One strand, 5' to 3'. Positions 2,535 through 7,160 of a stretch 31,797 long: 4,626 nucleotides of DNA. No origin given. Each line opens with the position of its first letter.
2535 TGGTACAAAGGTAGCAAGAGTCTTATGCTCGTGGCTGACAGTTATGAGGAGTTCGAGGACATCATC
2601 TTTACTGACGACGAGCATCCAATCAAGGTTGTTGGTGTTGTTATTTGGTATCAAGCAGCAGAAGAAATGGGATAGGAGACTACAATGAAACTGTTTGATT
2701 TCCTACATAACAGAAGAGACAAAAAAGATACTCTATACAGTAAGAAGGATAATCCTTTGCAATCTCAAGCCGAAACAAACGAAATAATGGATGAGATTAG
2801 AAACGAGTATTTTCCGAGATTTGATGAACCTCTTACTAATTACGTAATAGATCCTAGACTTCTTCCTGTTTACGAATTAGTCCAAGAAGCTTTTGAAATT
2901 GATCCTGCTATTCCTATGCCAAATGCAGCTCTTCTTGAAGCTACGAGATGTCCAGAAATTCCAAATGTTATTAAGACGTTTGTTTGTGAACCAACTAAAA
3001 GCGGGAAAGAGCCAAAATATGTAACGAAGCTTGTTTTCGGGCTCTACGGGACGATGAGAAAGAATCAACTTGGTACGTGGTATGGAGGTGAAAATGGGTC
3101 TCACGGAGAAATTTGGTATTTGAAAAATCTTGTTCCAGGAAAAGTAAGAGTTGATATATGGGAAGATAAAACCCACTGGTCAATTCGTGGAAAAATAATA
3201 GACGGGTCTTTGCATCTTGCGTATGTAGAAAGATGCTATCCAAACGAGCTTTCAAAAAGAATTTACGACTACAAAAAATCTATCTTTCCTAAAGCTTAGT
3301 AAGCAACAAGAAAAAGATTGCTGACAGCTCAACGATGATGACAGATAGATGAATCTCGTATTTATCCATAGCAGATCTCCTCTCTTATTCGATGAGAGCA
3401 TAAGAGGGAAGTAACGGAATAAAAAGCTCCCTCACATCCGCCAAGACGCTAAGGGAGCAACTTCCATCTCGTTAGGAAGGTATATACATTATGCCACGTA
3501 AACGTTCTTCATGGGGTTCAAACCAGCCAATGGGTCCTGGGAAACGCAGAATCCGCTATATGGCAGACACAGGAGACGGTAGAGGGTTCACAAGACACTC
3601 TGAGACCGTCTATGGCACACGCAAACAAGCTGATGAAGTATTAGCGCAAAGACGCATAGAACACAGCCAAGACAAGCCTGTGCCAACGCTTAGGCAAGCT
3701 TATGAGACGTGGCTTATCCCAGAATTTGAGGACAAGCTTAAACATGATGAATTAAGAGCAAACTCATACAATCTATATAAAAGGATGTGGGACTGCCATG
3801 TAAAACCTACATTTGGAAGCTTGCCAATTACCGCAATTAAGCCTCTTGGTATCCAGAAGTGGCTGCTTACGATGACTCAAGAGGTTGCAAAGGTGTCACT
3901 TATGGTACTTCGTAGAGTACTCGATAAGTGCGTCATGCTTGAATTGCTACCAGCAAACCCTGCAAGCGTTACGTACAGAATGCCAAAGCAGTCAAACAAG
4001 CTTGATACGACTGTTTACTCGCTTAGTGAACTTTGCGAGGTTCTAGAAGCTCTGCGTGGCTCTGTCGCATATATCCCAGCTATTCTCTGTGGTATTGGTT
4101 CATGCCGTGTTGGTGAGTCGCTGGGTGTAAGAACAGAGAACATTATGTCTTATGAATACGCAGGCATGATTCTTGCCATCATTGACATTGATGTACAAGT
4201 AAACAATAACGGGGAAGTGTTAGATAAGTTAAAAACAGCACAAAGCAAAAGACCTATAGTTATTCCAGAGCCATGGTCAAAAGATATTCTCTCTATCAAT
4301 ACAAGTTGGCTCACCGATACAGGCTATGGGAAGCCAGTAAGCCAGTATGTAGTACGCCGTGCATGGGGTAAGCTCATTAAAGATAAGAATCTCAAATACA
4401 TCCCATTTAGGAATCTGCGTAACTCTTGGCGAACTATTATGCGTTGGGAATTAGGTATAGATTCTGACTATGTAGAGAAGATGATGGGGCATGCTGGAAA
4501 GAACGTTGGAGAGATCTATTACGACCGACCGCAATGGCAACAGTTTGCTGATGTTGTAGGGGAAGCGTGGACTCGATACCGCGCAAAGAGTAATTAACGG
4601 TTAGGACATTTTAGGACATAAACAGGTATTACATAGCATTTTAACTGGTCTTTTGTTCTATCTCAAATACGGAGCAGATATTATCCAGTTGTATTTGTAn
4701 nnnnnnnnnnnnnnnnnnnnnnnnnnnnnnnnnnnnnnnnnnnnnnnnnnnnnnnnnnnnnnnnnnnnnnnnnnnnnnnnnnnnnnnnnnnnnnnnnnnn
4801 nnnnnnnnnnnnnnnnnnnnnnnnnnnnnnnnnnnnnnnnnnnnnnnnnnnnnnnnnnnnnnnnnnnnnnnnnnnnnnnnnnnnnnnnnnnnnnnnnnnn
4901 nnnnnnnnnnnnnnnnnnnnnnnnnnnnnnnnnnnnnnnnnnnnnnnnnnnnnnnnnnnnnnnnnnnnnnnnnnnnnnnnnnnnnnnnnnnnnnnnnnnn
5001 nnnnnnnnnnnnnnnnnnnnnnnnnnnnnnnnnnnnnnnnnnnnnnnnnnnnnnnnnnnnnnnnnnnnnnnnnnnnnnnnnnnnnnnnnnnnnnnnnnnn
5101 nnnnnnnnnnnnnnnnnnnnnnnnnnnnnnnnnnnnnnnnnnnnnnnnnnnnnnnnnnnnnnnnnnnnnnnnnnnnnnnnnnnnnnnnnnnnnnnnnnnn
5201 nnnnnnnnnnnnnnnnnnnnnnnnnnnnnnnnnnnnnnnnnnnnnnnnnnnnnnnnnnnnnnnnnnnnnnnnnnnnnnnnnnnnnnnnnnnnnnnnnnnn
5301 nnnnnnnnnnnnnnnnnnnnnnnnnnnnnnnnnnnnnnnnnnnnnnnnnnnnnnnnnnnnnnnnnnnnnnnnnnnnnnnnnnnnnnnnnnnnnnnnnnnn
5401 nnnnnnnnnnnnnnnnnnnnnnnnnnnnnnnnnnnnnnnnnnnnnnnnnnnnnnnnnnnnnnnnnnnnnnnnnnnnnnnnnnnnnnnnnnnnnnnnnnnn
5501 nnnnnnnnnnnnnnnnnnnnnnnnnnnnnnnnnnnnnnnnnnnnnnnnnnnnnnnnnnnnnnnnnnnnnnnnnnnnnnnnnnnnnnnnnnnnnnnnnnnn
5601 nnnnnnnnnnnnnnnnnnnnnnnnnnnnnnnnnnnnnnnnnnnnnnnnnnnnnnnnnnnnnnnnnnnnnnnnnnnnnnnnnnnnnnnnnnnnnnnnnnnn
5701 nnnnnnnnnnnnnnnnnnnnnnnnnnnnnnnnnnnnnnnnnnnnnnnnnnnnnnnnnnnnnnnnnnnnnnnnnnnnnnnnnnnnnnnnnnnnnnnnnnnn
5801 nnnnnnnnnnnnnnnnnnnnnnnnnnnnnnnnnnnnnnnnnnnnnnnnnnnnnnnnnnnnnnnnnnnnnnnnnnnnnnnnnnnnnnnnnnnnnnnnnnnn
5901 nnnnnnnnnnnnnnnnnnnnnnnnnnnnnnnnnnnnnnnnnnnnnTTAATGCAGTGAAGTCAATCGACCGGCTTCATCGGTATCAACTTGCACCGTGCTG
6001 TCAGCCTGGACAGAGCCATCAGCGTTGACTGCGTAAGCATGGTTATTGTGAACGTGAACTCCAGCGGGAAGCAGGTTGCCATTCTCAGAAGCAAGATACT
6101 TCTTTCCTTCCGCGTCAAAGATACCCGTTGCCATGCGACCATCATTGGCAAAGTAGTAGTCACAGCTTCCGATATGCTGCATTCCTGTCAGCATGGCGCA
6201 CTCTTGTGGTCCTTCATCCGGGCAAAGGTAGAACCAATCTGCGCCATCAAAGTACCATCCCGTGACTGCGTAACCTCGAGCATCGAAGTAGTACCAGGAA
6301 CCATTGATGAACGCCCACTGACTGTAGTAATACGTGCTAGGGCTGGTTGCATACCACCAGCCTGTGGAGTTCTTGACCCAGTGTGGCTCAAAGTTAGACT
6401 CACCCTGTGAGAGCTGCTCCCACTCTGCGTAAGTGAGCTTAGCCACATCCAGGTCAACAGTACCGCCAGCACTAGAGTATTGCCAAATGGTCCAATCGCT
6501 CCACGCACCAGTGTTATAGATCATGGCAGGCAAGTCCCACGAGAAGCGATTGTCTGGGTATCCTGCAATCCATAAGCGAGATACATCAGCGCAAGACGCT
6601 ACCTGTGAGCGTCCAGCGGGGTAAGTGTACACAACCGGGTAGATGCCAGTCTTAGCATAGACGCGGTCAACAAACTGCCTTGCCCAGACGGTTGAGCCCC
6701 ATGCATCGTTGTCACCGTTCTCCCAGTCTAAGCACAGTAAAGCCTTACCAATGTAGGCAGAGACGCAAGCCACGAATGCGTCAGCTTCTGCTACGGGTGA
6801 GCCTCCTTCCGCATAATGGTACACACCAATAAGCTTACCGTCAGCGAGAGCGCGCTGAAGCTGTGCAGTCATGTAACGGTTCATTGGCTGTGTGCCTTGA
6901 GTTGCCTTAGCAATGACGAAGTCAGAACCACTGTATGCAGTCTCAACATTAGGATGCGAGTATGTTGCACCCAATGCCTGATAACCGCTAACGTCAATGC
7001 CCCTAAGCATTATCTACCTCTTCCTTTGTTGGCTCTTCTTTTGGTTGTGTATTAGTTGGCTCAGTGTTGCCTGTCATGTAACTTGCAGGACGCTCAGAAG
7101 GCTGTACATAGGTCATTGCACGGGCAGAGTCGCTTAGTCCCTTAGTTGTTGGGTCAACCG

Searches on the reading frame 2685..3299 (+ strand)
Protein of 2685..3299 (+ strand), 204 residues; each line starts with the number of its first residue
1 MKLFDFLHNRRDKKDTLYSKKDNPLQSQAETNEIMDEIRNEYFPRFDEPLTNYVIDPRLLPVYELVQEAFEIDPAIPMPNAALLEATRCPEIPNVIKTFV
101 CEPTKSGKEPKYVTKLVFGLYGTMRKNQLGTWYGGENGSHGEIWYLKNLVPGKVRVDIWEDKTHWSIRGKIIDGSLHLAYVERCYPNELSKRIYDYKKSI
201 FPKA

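Call 3: search_protein_families(library=pfam, proteins=[window:2685-3299:+], max_evalue=1)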
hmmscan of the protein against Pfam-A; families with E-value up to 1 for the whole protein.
window:2685-3299:+ (204 aa): 0 families

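Call 4: search_protein_families(library=phrogs, proteins=[window:2685-3299:+], max_evalue=1)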
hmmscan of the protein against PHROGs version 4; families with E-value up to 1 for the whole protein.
window:2685-3299:+ (204 aa): 0 families

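Call 5: search_protein_families(library=ncbifam, proteins=[window:2685-3299:+], max_evalue=1)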
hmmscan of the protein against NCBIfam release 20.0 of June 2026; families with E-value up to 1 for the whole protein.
window:2685-3299:+ (204 aa): 0 families

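Call 6: search_protein_families(library=padloc, proteins=[window:2685-3299:+], max_evalue=1)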
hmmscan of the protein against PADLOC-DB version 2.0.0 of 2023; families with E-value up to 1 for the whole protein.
window:2685-3299:+ (204 aa): 0 families

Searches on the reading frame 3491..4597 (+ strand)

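Call 3: search_protein_families(library=pfam, proteins=[window:3491-4597:+], max_evalue=1)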
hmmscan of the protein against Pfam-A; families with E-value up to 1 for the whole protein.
window:3491-4597:+ (368 aa): 3 families
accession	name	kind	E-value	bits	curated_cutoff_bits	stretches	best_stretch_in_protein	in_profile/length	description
PF14659.12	Phage_int_SAM_3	-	2.7e-08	34.3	22.6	1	80-125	11-54/58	Phage integrase, N-terminal SAM-like domain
PF00589.27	Phage_integrase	-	7e-06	26.4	27.1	1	270-345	86-167/172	Phage integrase family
PF08100.18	Dimerisation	-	0.096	13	25.6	1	131-185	49-90/93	O-methyltransferase dimerisation domain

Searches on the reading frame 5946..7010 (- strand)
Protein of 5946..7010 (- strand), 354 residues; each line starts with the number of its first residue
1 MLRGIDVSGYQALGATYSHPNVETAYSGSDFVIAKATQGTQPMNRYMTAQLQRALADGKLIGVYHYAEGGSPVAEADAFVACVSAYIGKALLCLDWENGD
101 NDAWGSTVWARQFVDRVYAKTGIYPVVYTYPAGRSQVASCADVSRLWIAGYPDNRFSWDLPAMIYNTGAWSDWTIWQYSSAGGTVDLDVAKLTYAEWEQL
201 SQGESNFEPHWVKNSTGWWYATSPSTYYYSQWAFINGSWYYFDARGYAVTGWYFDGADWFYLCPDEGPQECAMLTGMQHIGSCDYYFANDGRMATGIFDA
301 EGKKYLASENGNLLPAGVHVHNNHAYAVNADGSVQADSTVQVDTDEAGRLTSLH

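Call 3: search_protein_families(library=pfam, proteins=[window:5946-7010:-], max_evalue=1)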
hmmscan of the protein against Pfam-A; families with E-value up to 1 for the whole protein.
window:5946-7010:- (354 aa): 4 families
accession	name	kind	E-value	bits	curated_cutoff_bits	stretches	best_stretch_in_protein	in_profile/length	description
PF01183.26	Glyco_hydro_25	-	3.8e-27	96.2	27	1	5-184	1-177/180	Glycosyl hydrolases family 25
PF19127.6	Choline_bind_3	-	1.4e-15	57.4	27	2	274-313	1-42/47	Choline-binding repeat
PF01473.26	Choline_bind_1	-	1.8e-07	31.6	20.5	2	231-247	2-18/19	Putative cell wall binding repeat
PF12445.13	FliC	-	0.082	13.7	23.2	1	324-351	95-122/127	Flagellin protein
